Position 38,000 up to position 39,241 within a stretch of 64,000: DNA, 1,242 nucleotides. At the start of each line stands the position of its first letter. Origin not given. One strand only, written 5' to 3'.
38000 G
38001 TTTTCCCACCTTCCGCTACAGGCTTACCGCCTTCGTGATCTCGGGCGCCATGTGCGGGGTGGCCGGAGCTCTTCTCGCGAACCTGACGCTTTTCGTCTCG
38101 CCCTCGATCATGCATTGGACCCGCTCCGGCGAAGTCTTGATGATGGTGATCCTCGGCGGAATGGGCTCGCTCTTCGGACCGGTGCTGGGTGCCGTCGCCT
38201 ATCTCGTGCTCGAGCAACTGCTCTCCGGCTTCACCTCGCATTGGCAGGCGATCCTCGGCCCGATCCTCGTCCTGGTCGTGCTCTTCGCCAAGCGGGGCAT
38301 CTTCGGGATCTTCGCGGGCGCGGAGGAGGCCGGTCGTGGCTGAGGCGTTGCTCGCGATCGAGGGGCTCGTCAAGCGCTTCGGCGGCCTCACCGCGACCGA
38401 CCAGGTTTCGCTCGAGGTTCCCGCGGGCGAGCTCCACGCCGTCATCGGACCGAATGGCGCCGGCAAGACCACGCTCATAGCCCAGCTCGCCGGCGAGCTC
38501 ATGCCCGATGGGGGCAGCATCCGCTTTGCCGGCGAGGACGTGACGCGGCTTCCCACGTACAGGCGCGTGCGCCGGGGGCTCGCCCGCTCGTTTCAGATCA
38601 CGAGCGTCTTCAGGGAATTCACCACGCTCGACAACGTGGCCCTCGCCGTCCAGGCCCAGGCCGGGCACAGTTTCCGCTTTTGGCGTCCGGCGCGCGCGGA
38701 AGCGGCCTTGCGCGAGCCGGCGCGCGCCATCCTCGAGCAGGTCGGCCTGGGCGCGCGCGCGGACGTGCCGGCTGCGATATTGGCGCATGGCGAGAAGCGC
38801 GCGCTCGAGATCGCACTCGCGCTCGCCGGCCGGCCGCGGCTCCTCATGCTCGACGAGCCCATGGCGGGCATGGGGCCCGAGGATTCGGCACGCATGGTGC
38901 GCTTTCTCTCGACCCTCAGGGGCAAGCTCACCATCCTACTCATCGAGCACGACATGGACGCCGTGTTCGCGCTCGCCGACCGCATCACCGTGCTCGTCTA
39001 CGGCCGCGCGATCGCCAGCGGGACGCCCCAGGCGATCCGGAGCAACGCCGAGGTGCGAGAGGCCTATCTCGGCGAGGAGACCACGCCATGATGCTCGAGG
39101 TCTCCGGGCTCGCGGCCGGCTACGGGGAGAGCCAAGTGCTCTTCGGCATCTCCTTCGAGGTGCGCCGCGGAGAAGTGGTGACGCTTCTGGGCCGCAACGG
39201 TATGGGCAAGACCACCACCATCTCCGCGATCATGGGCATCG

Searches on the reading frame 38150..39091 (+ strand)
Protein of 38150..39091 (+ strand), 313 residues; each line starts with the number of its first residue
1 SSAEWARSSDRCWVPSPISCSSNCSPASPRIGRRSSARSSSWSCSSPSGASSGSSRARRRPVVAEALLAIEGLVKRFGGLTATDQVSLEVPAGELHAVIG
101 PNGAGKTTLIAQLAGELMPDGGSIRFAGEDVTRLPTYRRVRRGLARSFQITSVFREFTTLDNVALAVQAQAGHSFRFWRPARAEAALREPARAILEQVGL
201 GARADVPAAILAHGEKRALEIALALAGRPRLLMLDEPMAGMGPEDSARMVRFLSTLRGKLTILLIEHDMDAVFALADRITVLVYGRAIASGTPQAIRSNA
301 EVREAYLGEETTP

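Call 8: search_protein_families(library=pfam, proteins=[window:38150-39091:+], max_evalue=0.01)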
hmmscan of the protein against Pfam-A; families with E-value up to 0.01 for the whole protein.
window:38150-39091:+ (313 aa): 11 families
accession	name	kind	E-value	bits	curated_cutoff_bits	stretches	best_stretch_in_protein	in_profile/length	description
PF00005.33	ABC_tran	-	9.1e-28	98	25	1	84-239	2-137/137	ABC transporter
PF12399.14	BCA_ABC_TP_C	-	1.5e-10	40.9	25.5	1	288-310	3-25/27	Branched-chain amino acid ATP-binding cassette transporter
PF13304.12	AAA_21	-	4.4e-06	27.4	27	0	95-111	1-17/304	AAA domain, putative AbiEii toxin, Type IV TA system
PF00448.28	SRP54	-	0.00026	21.1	22.7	1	97-138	5-46/196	SRP54-type protein, GTPase domain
PF13481.12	AAA_25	-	0.00046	20.3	27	1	90-121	30-60/195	AAA domain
PF13401.12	AAA_22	-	0.00051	20.8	27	1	97-154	9-64/130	AAA domain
PF13514.12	AAA_27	-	0.00084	19.4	22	1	75-111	9-44/206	AAA domain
PF13191.12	AAA_16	-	0.0021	19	32.6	1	94-235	25-139/167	AAA ATPase domain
PF13555.12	AAA_29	-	0.003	17.7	27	1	87-120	16-49/61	P-loop containing region of AAA domain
PF13671.12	AAA_33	-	0.0077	17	27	0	95-118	1-24/143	AAA domain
PF13521.12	AAA_28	-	0.0096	16.6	27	0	97-116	3-22/164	AAA domain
